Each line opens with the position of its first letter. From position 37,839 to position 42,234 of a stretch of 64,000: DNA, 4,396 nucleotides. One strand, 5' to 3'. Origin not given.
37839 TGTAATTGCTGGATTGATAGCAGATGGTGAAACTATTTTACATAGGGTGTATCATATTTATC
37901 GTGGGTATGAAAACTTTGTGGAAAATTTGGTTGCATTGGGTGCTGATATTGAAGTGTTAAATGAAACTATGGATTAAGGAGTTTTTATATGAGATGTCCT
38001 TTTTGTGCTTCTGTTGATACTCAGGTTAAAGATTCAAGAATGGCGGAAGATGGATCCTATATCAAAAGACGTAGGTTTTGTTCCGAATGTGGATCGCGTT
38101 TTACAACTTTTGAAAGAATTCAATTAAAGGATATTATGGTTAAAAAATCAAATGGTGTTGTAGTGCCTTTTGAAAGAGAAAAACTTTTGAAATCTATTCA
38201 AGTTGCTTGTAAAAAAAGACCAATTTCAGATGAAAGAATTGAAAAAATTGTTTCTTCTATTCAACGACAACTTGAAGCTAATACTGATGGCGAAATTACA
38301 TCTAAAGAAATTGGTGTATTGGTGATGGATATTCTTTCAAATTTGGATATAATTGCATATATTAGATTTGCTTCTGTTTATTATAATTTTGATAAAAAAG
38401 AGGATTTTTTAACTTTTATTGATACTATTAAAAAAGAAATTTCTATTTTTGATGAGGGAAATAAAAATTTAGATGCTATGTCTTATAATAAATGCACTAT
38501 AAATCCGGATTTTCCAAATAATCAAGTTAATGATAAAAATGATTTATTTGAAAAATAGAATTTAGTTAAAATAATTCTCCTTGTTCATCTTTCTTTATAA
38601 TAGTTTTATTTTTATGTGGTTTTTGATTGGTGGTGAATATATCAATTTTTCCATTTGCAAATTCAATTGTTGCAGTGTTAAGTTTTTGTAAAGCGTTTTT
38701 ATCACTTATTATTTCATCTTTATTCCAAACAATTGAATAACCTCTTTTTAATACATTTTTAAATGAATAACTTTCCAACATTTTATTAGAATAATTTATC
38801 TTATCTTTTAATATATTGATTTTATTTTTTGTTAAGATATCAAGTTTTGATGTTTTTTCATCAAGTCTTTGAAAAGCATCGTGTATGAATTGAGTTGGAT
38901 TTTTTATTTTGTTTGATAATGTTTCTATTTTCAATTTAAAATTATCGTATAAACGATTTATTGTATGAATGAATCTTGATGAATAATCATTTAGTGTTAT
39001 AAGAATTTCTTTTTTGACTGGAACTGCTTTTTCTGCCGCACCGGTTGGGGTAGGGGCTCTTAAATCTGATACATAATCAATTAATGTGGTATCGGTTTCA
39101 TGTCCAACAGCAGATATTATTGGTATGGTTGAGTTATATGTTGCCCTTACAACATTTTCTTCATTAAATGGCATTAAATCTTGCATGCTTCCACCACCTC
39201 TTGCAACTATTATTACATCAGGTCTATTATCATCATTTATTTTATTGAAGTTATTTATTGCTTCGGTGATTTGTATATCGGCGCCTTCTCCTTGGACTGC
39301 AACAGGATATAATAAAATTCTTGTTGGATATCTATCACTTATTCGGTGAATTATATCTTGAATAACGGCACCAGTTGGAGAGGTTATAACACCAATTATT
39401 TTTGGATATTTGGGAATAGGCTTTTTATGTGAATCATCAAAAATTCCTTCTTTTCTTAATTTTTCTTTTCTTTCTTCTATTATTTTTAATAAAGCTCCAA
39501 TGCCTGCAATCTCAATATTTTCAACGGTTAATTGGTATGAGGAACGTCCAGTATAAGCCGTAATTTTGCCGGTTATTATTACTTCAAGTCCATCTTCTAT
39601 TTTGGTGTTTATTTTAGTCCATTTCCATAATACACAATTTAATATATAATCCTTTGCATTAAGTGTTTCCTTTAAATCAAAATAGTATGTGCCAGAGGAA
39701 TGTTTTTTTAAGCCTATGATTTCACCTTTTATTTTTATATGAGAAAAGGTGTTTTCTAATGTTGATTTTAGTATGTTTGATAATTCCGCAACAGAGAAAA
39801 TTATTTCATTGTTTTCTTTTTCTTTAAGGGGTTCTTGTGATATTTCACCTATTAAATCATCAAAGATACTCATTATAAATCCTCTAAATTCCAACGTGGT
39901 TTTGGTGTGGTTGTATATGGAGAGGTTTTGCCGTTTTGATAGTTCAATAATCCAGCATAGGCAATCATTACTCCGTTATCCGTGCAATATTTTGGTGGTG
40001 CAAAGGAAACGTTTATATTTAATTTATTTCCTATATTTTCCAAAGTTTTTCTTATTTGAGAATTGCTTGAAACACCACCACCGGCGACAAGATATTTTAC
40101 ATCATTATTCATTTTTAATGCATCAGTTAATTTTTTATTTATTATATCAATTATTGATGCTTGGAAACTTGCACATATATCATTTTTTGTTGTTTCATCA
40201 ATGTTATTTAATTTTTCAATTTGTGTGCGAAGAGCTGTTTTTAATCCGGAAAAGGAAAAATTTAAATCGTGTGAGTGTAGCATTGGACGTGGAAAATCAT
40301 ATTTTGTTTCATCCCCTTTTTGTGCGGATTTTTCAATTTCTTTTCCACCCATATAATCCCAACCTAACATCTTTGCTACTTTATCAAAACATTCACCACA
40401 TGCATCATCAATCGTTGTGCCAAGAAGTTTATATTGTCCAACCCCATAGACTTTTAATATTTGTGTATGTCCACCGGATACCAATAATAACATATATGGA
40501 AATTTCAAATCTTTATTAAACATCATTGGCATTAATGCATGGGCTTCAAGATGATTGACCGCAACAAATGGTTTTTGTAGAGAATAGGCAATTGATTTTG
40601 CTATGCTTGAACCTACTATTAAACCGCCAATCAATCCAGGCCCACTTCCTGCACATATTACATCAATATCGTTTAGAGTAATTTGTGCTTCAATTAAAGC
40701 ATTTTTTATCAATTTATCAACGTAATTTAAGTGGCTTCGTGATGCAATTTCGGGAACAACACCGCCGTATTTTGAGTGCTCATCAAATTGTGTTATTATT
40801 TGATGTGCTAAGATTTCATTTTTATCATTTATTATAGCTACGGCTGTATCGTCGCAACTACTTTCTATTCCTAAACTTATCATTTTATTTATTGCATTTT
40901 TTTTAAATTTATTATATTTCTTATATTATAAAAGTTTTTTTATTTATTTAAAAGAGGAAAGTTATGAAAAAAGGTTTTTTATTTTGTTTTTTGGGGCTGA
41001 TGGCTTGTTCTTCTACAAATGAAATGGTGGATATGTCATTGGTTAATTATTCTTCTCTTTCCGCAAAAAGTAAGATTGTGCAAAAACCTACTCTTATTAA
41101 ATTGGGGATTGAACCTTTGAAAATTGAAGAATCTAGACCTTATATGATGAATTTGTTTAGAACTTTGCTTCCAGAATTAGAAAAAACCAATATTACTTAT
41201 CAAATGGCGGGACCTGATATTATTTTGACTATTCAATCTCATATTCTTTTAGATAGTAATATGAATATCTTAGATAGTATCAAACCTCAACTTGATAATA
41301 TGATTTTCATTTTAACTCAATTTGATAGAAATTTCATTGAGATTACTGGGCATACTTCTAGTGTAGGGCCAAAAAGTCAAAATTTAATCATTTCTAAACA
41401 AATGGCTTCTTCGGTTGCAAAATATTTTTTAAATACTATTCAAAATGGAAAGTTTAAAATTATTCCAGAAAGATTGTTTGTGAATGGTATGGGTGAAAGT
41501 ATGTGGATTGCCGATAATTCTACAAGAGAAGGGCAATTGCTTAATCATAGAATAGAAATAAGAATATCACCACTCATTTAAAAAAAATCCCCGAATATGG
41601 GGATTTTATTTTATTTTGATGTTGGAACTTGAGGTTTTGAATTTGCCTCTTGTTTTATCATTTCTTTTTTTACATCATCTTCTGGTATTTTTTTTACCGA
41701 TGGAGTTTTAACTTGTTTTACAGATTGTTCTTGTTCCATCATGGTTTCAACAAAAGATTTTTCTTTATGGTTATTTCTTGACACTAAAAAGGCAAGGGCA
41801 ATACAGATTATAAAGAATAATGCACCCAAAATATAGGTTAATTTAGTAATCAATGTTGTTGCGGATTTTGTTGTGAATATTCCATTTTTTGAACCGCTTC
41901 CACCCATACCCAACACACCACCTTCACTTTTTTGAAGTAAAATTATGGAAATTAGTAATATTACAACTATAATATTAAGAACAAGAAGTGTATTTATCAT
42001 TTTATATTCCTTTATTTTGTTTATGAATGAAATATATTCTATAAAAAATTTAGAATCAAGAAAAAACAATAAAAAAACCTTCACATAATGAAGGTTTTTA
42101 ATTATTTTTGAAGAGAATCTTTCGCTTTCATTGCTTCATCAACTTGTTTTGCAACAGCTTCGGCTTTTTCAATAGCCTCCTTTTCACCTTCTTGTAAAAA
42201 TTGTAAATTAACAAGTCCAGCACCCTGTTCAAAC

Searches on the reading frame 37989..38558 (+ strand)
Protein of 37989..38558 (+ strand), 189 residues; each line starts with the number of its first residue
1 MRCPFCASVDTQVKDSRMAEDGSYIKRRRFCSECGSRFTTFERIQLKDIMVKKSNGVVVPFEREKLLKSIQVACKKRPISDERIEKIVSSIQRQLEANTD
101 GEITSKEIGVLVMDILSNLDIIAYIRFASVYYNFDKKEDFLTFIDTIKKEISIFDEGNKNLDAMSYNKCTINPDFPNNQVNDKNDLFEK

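Call 38: search_protein_families(library=pfam, proteins=[window:37989-38558:+], max_evalue=0.0001)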
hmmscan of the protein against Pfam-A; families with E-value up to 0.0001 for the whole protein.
window:37989-38558:+ (189 aa): 2 families
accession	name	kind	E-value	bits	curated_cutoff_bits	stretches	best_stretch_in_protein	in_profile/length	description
PF03477.21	ATP-cone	-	6.9e-20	71.8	25.8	1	49-136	1-87/88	ATP cone domain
PF22811.2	Zn_ribbon_NrdR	-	1.1e-18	67.3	27.2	1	1-42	1-42/42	Transcriptional repressor NrdR-like, N-terminal domain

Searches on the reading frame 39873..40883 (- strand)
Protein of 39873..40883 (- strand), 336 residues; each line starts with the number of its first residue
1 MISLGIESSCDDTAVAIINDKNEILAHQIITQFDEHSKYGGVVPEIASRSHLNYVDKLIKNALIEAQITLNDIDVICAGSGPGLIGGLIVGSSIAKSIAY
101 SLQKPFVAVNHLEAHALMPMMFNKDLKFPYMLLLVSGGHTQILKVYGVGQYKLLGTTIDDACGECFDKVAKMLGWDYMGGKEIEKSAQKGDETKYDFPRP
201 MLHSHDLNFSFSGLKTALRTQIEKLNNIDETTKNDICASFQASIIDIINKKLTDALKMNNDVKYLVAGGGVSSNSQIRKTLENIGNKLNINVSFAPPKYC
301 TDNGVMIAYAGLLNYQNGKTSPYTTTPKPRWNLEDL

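Call 39: search_protein_families(library=pfam, proteins=[window:39873-40883:-], max_evalue=0.0001)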
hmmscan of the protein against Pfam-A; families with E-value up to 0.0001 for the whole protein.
window:39873-40883:- (336 aa): 2 families
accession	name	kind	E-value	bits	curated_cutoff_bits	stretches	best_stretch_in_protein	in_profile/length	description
PF00814.31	TsaD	-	8.3e-93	311.3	24.8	1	23-309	1-264/264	tRNA N6-adenosine threonylcarbamoyltransferase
PF22521.2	HypF_C_2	-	4.7e-05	23.7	27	0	162-305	96-237/241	Carbamoyltransferase, Kae1-like Domain, second subdomain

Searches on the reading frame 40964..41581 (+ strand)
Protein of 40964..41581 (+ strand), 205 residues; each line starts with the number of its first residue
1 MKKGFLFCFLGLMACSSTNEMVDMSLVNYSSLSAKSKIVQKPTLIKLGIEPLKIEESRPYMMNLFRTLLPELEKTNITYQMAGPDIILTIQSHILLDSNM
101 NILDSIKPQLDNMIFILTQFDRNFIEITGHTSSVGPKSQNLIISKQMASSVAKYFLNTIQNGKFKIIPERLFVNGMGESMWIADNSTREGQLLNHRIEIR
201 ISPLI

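Call 39: search_protein_families(library=pfam, proteins=[window:40964-41581:+], max_evalue=0.0001)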
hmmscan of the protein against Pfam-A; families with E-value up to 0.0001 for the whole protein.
window:40964-41581:+ (205 aa): 1 family
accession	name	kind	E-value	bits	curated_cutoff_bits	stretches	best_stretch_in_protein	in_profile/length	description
PF00691.25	OmpA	-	5.7e-11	43.1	27.2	1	102-191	9-94/98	OmpA family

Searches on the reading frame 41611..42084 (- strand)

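Call 39: search_protein_families(library=pfam, proteins=[window:41611-42084:-], max_evalue=0.0001)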
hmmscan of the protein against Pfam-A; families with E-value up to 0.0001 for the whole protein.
window:41611-42084:- (157 aa): 1 family
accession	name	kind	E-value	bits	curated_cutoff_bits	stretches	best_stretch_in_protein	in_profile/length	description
PF03840.19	SecG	-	3.4e-14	53.1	29.2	1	33-99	2-69/70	Preprotein translocase SecG subunit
